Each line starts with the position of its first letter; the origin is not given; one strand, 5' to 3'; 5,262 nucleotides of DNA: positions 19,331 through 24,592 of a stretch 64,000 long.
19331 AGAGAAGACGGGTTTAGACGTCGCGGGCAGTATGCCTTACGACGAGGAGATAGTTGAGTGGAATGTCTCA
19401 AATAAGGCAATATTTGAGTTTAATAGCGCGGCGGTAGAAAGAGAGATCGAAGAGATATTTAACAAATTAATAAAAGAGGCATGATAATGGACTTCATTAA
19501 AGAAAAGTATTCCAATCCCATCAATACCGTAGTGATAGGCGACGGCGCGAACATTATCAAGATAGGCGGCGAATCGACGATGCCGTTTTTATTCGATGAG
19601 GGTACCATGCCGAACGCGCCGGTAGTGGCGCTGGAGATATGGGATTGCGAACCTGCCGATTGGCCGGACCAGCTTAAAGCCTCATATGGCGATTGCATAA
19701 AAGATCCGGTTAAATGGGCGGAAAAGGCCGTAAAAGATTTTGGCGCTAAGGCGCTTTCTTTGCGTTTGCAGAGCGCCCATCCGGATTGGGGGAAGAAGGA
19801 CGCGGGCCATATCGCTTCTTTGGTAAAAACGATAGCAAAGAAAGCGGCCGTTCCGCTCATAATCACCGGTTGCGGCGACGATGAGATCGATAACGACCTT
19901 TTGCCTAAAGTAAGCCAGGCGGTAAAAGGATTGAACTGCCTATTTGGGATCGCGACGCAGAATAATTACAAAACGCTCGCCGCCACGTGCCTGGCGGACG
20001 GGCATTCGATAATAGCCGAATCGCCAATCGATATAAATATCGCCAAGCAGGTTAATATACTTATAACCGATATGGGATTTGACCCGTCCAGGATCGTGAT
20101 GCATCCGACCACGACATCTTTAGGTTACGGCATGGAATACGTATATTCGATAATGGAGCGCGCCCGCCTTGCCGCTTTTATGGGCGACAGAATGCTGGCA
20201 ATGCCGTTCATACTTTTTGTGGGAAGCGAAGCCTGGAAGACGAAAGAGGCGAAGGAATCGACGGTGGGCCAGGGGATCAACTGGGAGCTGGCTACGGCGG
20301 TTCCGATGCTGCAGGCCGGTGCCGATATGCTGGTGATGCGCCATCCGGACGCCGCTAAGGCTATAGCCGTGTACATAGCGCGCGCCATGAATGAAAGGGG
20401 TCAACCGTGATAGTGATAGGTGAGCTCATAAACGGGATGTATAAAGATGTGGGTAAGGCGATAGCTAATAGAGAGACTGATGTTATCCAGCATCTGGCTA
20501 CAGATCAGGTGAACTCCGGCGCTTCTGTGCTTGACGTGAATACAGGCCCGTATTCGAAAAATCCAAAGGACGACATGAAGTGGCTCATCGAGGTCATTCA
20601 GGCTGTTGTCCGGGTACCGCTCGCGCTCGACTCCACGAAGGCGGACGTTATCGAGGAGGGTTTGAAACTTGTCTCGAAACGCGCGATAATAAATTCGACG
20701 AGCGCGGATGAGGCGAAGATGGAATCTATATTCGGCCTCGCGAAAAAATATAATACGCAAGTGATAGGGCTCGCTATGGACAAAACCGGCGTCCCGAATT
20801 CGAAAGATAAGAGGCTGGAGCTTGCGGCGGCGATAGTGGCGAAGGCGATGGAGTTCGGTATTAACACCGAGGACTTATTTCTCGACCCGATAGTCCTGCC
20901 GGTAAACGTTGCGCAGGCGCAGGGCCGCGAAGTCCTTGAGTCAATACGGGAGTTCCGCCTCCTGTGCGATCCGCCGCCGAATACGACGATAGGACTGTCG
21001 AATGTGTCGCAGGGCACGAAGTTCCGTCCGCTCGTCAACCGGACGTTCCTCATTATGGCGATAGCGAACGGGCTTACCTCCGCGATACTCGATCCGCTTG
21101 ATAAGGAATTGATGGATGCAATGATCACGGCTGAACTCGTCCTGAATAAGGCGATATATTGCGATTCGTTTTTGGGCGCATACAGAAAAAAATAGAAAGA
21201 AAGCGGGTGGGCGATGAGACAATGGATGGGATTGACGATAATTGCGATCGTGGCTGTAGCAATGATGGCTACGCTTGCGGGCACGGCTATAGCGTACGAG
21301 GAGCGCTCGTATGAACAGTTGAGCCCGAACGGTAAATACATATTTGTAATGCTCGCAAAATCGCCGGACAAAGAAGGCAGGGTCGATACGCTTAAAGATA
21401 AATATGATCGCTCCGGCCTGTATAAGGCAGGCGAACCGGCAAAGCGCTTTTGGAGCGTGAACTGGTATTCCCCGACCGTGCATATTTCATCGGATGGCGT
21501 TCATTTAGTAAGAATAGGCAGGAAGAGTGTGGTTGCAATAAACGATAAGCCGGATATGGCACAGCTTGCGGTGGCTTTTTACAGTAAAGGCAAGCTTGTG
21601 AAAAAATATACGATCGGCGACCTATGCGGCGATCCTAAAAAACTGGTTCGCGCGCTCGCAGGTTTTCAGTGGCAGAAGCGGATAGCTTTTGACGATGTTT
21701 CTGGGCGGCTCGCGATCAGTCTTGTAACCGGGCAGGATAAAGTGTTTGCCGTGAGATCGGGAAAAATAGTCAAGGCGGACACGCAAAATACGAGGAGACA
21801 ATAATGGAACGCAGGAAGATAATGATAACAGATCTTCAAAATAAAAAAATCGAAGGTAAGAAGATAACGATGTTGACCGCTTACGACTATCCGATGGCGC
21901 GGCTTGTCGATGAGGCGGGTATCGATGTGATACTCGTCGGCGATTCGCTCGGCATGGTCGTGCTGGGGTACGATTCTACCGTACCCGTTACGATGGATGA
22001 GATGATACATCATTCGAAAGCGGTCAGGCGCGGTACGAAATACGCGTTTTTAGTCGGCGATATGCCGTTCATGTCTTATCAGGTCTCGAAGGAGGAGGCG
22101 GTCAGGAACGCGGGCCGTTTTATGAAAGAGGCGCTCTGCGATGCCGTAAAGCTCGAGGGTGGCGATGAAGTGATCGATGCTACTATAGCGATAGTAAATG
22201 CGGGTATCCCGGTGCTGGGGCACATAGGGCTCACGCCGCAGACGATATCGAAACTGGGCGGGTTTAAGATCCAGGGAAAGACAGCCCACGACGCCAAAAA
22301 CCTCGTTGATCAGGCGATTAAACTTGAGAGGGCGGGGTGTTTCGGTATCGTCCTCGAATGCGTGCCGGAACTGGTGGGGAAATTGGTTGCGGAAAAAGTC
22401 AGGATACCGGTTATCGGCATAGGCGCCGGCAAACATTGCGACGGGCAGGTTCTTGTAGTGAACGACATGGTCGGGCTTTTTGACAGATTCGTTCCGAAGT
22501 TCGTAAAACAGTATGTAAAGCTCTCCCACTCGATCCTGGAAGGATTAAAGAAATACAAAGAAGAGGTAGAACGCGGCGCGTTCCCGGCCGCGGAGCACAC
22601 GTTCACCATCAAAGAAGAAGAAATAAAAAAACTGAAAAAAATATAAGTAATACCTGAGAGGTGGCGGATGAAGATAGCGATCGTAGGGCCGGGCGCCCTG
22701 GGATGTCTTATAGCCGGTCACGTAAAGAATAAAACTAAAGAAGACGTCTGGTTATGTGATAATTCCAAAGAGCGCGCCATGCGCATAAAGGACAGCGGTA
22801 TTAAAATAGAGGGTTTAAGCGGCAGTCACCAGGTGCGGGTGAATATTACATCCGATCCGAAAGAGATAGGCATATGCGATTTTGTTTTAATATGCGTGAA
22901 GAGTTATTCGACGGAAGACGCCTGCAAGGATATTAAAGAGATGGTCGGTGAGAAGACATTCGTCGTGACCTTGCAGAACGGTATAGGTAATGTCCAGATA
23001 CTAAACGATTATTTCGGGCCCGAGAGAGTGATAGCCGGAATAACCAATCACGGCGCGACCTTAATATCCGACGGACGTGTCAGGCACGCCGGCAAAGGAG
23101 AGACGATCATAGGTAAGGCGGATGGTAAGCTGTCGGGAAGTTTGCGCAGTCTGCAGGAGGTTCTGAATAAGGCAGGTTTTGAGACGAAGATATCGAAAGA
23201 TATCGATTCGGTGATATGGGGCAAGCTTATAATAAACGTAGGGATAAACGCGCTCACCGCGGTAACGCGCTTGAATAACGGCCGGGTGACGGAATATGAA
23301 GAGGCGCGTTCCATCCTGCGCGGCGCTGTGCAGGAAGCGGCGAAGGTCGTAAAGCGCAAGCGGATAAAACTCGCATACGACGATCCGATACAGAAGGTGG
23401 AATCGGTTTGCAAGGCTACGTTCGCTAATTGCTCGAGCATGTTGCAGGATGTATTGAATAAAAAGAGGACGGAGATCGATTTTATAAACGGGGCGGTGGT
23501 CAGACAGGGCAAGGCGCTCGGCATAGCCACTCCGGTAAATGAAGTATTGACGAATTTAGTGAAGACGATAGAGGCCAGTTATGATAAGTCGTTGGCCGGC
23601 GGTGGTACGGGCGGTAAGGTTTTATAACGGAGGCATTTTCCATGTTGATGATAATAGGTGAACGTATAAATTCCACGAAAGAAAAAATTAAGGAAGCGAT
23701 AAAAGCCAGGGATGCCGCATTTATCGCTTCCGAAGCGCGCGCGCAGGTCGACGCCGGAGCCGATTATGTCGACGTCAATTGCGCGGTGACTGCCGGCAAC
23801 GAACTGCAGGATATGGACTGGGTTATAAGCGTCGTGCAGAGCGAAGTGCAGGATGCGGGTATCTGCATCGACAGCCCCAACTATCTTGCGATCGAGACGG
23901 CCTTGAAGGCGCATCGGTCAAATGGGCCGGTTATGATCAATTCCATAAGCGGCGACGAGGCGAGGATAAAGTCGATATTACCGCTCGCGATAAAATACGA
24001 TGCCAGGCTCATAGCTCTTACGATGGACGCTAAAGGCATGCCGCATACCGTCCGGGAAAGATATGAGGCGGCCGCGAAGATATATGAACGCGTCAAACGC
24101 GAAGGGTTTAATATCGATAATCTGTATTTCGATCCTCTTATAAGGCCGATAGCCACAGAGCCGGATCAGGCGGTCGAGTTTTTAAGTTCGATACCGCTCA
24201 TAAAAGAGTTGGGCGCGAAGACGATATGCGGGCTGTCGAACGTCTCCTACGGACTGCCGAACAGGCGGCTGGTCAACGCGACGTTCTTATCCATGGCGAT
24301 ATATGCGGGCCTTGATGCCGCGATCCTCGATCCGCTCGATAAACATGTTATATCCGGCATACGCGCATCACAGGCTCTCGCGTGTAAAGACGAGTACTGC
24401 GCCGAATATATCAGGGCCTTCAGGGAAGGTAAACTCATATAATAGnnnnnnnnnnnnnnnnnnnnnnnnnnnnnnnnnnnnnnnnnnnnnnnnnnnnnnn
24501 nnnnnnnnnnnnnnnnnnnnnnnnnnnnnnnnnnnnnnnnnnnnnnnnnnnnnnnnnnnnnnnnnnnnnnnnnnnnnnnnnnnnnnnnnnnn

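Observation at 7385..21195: Methyl-branch and carbonyl-branch Wood-Ljungdahl genes in one co-directional cluster, but no CODH catalytic subunit (acsA/cooS) in the window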

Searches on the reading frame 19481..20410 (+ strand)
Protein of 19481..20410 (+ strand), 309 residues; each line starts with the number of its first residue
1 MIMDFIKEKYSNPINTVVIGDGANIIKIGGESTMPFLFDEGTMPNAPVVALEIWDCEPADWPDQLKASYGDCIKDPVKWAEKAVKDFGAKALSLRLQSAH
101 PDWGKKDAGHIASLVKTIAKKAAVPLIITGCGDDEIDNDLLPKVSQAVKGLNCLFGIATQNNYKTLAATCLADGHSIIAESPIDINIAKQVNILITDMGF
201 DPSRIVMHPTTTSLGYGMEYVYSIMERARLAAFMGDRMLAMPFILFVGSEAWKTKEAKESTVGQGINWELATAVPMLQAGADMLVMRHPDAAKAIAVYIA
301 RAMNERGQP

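Call 4: search_protein_families(library=pfam, proteins=[window:19481-20410:+])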
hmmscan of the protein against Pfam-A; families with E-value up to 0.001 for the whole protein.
window:19481-20410:+ (309 aa): 1 family
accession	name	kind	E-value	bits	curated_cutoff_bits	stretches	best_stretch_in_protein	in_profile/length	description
PF03599.22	CdhD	-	6.3e-37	127.7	24.8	1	17-295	2-249/387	CO dehydrogenase/acetyl-CoA synthase delta subunit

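Call 20: search_protein_families(library=ncbifam, proteins=[window:19481-20410:+], max_evalue=0.01)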
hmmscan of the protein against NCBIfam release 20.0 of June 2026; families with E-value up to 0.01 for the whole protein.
window:19481-20410:+ (309 aa): 7 families
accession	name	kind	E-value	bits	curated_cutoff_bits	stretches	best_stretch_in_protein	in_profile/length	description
NF003376.0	PRK04452.1-2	subfamily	1.9e-114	381.7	280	1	1-301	1-310/313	acetyl-CoA decarbonylase/synthase complex subunit delta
NF003377.0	PRK04452.1-3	subfamily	7.8e-98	328.2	527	1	1-306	1-316/432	acetyl-CoA decarbonylase/synthase complex subunit delta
NF040759.1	WLP_AcsD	exception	1.4e-79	267.5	430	1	7-300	5-309/312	acetyl-CoA decarbonylase/synthase complex subunit delta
NF003375.0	PRK04452.1-1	subfamily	1.5e-59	202.2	488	1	23-296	132-417/442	acetyl-CoA decarbonylase/synthase complex subunit delta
NF003378.0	PRK04452.1-4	subfamily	3.4e-53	180.9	634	1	8-295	66-358/384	acetyl-CoA decarbonylase/synthase complex subunit delta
TIGR00381.1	cdhD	equivalog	8e-52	176.3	252.9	1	7-294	68-365/389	CO dehydrogenase/acetyl-CoA synthase subunit delta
NF003195.0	PRK04165.1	equivalog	2e-09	36.9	306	1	6-301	53-311/450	acetyl-CoA decarbonylase/synthase complex subunit gamma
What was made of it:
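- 19481..20410 (+): acsD, small subunit of the corrinoid iron-sulfur protein. Pfam CdhD; NCBIfam PRK04452.1-2, 382 bits (calls 4, 20).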

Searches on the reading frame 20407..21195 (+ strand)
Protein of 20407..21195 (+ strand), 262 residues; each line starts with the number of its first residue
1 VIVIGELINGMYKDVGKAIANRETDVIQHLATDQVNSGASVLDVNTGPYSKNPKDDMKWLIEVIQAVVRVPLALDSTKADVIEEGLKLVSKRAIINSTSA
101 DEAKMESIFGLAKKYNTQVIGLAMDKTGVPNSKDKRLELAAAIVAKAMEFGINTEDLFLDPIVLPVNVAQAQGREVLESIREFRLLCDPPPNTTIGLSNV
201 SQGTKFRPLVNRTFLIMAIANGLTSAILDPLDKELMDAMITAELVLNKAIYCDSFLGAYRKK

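Call 4: search_protein_families(library=pfam, proteins=[window:20407-21195:+])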
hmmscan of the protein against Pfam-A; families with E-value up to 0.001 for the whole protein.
window:20407-21195:+ (262 aa): 2 families
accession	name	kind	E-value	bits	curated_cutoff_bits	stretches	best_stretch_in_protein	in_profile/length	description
PF00809.28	Pterin_bind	-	7.5e-23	81.9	25.5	1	23-227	19-242/244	Pterin binding enzyme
PF03599.22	CdhD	-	7.7e-07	28.6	24.8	1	14-166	43-181/387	CO dehydrogenase/acetyl-CoA synthase delta subunit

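Call 20: search_protein_families(library=ncbifam, proteins=[window:20407-21195:+], max_evalue=0.01)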
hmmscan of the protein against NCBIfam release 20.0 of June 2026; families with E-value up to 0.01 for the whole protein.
window:20407-21195:+ (262 aa): 8 families
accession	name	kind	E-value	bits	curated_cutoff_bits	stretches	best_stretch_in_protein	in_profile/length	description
NF005719.0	PRK07535.1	domain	1.5e-94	316.1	259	1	1-262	1-261/268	methyltetrahydrofolate:corrinoid/iron-sulfur protein methyltransferase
NF040758.1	CODH_ACS_meth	exception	3.9e-58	196.9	370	1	2-256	5-259/261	carbon monoxide dehydrogenase/acetyl-CoA synthase methytransferase subunit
TIGR02082.1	metH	equivalog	1.9e-33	115.2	1010.85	1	2-238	344-594/1182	methionine synthase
NF007024.0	PRK09490.1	equivalog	2.7e-21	75.1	1497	1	16-230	376-603/1234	methionine synthase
TIGR01496.1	DHPS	equivalog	1.5e-06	28.1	162.6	1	27-184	25-194/258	dihydropteroate synthase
NF002142.0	PRK00979.1-1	subfamily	0.0007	18.7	287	1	54-166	79-192/306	tetrahydromethanopterin S-methyltransferase subunit H family protein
NF009375.0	PRK12738.1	equivalog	0.0023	17.1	542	1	25-104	159-236/286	tagatose-bisphosphate aldolase subunit KbaY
NF003195.0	PRK04165.1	equivalog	0.0025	16.8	306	1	54-162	140-234/450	acetyl-CoA decarbonylase/synthase complex subunit gamma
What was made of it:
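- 20407..21195 (+): acsE, methyl-THF:corrinoid/Fe-S protein methyltransferase. Pfam Pterin_bind; NCBIfam PRK07535, 316 bits (calls 4, 20).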

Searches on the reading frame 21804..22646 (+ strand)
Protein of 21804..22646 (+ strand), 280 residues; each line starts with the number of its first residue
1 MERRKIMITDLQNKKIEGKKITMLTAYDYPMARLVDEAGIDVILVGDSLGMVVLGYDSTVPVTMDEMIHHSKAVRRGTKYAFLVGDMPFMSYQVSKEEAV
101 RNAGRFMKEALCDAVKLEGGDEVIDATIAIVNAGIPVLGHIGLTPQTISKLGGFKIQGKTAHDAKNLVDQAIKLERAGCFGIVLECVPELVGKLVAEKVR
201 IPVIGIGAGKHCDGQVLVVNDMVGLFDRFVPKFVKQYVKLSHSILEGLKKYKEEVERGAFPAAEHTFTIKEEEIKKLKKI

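Call 4: search_protein_families(library=pfam, proteins=[window:21804-22646:+])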
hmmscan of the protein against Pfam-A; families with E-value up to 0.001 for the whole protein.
window:21804-22646:+ (280 aa): 1 family
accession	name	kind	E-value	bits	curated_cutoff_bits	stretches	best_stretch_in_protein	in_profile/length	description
PF02548.21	Pantoate_transf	-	1.8e-118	395.1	28.7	1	5-262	1-258/259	Ketopantoate hydroxymethyltransferase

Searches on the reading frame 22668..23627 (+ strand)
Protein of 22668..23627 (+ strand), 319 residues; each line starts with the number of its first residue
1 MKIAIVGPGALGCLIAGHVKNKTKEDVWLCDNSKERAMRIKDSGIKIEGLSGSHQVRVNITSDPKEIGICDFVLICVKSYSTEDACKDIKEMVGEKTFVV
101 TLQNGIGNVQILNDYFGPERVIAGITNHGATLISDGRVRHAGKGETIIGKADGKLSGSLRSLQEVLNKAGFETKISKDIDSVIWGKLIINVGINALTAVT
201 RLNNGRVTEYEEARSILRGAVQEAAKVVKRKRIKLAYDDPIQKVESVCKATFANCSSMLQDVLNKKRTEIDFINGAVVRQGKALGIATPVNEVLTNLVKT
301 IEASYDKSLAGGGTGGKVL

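Call 4: search_protein_families(library=pfam, proteins=[window:22668-23627:+])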
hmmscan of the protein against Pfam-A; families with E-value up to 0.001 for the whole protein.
window:22668-23627:+ (319 aa): 5 families
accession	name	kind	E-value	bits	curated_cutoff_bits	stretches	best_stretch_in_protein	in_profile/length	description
PF02558.23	ApbA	-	2.7e-42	144.4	22.2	1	3-152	1-149/150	Ketopantoate reductase PanE/ApbA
PF08546.17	ApbA_C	-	6.2e-36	123.9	22.7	1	178-302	1-125/125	Ketopantoate reductase PanE/ApbA C terminal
PF01210.29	NAD_Gly3P_dh_N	-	2.6e-06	27.9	23.1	1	2-108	1-108/158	NAD-dependent glycerol-3-phosphate dehydrogenase N-terminus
PF03807.23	F420_oxidored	-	6.5e-05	23.9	21.6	1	2-101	1-90/94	NADP oxidoreductase coenzyme F420-dependent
PF03721.20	UDPG_MGDP_dh_N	-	0.00098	19.2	27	0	1-90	1-98/187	UDP-glucose/GDP-mannose dehydrogenase family, NAD binding domain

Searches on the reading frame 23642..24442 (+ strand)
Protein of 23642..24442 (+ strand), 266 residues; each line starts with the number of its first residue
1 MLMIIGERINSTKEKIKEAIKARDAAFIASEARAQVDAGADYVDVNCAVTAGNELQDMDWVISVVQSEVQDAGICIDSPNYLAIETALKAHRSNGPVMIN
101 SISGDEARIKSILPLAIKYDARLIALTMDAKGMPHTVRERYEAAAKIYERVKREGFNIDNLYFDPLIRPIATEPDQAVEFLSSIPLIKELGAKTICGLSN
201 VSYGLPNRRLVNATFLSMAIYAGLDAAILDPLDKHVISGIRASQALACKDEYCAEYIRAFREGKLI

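Call 4: search_protein_families(library=pfam, proteins=[window:23642-24442:+])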
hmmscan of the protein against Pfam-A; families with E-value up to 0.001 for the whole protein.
window:23642-24442:+ (266 aa): 1 family
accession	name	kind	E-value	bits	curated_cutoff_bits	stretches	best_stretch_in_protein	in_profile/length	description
PF00809.28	Pterin_bind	-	8.1e-29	101.4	25.5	1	6-229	1-243/244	Pterin binding enzyme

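Call 20: search_protein_families(library=ncbifam, proteins=[window:23642-24442:+], max_evalue=0.01)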
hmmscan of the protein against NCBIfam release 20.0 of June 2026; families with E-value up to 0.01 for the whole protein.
window:23642-24442:+ (266 aa): 5 families
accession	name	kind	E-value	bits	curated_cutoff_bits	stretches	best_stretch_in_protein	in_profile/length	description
NF005719.0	PRK07535.1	domain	5.7e-92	307.6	259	1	2-264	1-262/268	methyltetrahydrofolate:corrinoid/iron-sulfur protein methyltransferase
NF040758.1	CODH_ACS_meth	exception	3.4e-51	174.1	370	1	2-257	4-259/261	carbon monoxide dehydrogenase/acetyl-CoA synthase methytransferase subunit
TIGR02082.1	metH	equivalog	4.4e-33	114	1010.85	1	2-250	343-605/1182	methionine synthase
NF007024.0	PRK09490.1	equivalog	1e-20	73.2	1497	1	3-231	361-603/1234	methionine synthase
TIGR01496.1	DHPS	equivalog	1.8e-06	27.8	162.6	1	10-200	7-206/258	dihydropteroate synthase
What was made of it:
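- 23642..24442 (+): Second AcsE-family methyl-THF:corrinoid methyltransferase (266 aa), conserved after panE in the clade. Pfam Pterin_bind; NCBIfam PRK07535, 307.6 bits (calls 4, 20).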
